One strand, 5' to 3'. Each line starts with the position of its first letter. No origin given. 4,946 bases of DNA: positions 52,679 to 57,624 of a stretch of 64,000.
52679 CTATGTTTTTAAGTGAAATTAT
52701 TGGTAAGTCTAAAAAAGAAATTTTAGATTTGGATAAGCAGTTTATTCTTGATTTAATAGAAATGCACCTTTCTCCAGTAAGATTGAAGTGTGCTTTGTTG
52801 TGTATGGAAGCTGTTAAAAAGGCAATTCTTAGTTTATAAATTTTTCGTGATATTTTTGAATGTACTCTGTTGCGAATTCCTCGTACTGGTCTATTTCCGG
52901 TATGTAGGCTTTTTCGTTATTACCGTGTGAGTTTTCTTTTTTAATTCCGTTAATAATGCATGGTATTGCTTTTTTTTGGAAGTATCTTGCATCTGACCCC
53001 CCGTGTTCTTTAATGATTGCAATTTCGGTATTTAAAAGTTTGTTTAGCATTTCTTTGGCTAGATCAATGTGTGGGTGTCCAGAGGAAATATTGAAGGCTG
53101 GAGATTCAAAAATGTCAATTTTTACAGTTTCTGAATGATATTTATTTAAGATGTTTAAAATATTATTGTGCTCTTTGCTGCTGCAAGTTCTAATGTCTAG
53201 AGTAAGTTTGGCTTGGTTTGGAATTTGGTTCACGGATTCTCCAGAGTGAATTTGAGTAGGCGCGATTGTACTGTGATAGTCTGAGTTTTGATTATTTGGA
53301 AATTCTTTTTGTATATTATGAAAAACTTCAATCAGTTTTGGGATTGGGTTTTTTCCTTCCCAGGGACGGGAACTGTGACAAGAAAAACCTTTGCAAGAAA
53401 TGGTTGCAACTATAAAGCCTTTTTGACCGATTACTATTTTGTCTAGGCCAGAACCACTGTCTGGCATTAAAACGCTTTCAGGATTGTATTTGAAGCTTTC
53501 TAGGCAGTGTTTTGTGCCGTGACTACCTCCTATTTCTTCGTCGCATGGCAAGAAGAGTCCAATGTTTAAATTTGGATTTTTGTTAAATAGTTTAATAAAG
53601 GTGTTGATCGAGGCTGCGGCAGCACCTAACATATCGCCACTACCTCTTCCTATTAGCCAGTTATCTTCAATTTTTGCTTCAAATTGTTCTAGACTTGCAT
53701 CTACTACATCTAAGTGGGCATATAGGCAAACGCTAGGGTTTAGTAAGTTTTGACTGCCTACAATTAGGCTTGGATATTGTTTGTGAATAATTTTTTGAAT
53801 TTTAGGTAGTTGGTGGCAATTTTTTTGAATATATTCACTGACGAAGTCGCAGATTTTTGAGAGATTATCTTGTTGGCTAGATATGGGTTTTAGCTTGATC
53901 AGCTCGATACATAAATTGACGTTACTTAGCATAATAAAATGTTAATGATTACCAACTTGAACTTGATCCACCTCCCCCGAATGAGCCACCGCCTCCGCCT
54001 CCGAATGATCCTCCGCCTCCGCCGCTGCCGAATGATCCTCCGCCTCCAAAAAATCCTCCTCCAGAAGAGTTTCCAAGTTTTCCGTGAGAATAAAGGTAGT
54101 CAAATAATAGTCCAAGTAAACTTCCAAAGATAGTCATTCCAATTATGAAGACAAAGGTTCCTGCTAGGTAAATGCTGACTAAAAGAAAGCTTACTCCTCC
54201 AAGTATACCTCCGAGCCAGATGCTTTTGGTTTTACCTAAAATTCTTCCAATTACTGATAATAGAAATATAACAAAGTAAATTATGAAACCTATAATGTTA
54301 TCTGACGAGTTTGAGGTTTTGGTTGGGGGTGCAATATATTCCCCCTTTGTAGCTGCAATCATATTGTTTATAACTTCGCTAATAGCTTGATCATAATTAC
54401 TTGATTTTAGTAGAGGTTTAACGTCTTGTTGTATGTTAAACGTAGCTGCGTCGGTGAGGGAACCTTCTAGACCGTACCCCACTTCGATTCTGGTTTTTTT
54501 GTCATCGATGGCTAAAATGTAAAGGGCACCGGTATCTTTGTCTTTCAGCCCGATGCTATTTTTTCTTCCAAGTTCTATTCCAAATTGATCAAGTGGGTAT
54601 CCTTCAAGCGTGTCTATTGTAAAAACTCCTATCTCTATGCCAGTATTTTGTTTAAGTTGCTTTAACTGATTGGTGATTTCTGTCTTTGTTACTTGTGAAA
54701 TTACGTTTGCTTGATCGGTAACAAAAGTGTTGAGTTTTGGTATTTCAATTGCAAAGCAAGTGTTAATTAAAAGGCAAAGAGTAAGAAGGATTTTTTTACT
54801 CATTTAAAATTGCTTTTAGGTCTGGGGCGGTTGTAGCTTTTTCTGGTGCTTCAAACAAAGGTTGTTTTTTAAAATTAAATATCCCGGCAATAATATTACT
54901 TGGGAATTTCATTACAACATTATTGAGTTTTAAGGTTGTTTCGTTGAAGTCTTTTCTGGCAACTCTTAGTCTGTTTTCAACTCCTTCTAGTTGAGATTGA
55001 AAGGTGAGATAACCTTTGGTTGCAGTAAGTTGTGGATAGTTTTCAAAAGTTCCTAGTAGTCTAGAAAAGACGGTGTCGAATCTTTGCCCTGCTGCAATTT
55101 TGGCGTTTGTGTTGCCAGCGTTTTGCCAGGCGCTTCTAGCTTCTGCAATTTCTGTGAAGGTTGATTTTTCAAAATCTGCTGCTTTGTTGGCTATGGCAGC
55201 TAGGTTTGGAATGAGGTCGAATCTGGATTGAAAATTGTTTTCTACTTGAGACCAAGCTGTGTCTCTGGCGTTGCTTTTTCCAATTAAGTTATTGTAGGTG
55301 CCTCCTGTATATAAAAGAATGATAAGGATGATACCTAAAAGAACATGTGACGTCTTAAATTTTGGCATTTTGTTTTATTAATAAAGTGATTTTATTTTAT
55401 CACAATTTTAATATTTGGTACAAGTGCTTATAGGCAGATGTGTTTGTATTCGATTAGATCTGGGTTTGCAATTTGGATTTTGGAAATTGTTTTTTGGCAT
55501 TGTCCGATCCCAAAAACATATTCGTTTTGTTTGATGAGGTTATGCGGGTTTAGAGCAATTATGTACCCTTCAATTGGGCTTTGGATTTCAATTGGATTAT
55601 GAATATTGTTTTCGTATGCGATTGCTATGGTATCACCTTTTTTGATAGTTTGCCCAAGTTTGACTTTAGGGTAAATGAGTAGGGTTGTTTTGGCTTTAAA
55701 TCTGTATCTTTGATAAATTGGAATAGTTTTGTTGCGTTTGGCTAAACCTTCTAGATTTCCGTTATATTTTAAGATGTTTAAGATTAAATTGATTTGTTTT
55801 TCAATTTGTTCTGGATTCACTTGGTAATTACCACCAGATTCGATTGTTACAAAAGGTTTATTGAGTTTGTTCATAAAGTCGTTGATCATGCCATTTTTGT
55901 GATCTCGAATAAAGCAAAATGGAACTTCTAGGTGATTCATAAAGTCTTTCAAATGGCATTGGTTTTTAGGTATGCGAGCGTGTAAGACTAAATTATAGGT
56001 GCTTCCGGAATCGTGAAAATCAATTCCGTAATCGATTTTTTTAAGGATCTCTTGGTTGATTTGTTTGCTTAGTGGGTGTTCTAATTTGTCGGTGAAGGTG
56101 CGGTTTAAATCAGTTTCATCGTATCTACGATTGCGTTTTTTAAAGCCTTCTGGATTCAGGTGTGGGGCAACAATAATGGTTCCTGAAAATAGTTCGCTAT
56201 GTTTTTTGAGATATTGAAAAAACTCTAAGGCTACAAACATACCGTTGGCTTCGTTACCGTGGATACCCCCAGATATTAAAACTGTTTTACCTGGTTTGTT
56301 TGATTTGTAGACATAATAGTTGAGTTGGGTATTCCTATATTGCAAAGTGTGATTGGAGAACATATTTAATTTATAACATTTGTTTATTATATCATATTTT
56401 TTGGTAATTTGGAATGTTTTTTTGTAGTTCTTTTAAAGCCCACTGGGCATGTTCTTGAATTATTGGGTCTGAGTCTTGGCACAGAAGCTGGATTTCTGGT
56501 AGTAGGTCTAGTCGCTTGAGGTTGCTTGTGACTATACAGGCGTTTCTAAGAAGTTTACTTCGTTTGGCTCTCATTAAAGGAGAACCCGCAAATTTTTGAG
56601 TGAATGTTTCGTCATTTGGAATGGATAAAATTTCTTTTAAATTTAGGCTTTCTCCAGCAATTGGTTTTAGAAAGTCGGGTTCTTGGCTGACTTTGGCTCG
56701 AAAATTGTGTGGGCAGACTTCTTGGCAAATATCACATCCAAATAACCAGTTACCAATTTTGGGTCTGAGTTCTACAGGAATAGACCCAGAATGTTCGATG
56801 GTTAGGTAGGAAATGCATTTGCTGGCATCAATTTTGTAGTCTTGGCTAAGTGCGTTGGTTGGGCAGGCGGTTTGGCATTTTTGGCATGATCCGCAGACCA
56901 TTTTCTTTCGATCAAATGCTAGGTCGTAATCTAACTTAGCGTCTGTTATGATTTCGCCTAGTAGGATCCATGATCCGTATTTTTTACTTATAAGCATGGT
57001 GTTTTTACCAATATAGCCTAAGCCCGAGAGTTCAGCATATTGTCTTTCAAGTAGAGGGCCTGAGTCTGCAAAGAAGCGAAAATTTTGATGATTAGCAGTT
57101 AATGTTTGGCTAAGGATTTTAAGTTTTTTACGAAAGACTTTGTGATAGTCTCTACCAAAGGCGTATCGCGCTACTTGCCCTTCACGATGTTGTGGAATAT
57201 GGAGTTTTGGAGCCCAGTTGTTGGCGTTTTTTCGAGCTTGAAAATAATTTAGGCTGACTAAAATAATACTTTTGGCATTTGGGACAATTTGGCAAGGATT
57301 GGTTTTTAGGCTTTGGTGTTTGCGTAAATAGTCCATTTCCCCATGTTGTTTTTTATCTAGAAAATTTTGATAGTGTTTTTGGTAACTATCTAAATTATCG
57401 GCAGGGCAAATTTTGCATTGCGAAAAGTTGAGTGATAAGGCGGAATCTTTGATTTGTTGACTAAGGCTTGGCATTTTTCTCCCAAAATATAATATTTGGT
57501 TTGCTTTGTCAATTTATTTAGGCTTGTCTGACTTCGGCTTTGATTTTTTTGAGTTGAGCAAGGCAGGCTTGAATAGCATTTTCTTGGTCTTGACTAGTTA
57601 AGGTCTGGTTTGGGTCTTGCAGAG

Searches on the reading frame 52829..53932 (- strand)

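Call 40: search_protein_families(library=pfam, proteins=[window:52829-53932:-], max_evalue=0.001)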
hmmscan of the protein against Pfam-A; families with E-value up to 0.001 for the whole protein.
window:52829-53932:- (367 aa): 2 families
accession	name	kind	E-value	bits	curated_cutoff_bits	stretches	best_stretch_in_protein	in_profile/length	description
PF01546.33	Peptidase_M20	-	3e-22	80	24.6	1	69-359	1-205/206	Peptidase family M20/M25/M40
PF07687.19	M20_dimer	-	7.8e-16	58.4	21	1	168-268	1-101/107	Peptidase dimerisation domain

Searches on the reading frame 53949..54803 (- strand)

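Call 40: search_protein_families(library=pfam, proteins=[window:53949-54803:-], max_evalue=0.001)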
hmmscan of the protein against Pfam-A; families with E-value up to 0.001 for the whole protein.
window:53949-54803:- (284 aa): 1 family
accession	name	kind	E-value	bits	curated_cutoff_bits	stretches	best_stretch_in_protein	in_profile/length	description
PF04536.20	TPM_phosphatase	-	1.9e-32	112.3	22.1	1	28-150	1-124/125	TPM domain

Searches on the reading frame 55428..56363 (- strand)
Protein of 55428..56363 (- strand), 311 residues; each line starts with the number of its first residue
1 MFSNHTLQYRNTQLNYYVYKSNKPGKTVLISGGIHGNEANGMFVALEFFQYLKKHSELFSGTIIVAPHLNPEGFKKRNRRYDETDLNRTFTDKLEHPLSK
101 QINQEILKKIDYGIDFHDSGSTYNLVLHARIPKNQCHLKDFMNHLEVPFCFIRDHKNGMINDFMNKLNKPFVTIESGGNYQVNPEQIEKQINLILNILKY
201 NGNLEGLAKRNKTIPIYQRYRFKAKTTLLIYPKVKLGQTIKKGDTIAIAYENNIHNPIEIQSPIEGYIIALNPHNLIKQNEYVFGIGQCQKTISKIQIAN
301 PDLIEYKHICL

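Call 40: search_protein_families(library=pfam, proteins=[window:55428-56363:-], max_evalue=0.001)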
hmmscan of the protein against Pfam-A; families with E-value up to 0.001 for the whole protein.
window:55428-56363:- (311 aa): 2 families
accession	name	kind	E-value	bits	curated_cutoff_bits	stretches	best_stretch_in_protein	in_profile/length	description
PF24827.1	AstE_AspA_cat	-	5e-30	104.9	25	1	24-200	1-191/192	Succinylglutamate desuccinylase/Aspartoacylase catalytic domain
PF00246.29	Peptidase_M14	-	5.3e-07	30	21.6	1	21-98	42-141/286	Zinc carboxypeptidase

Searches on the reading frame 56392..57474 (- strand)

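Call 40: search_protein_families(library=pfam, proteins=[window:56392-57474:-], max_evalue=0.001)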
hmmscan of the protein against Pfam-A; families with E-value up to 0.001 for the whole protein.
window:56392-57474:- (360 aa): 6 families
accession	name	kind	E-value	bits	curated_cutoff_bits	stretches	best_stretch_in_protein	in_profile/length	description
PF13484.11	Fer4_16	-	2.8e-22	79.7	30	1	194-257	2-66/66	4Fe-4S double cluster binding domain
PF08331.15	QueG_DUF1730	-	8.3e-19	67.7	25.1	1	58-138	2-77/77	Epoxyqueuosine reductase QueG, DUF1730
PF13187.11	Fer4_9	-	0.00014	22.3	27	0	194-209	2-17/52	4Fe-4S dicluster domain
PF12838.12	Fer4_7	-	0.00015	22.6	27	1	194-257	2-51/52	4Fe-4S dicluster domain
PF00037.32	Fer4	-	0.00018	21.6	21.1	0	194-209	8-23/24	4Fe-4S binding domain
PF13237.11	Fer4_10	-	0.00085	19.6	25.5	0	193-212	8-29/53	4Fe-4S dicluster domain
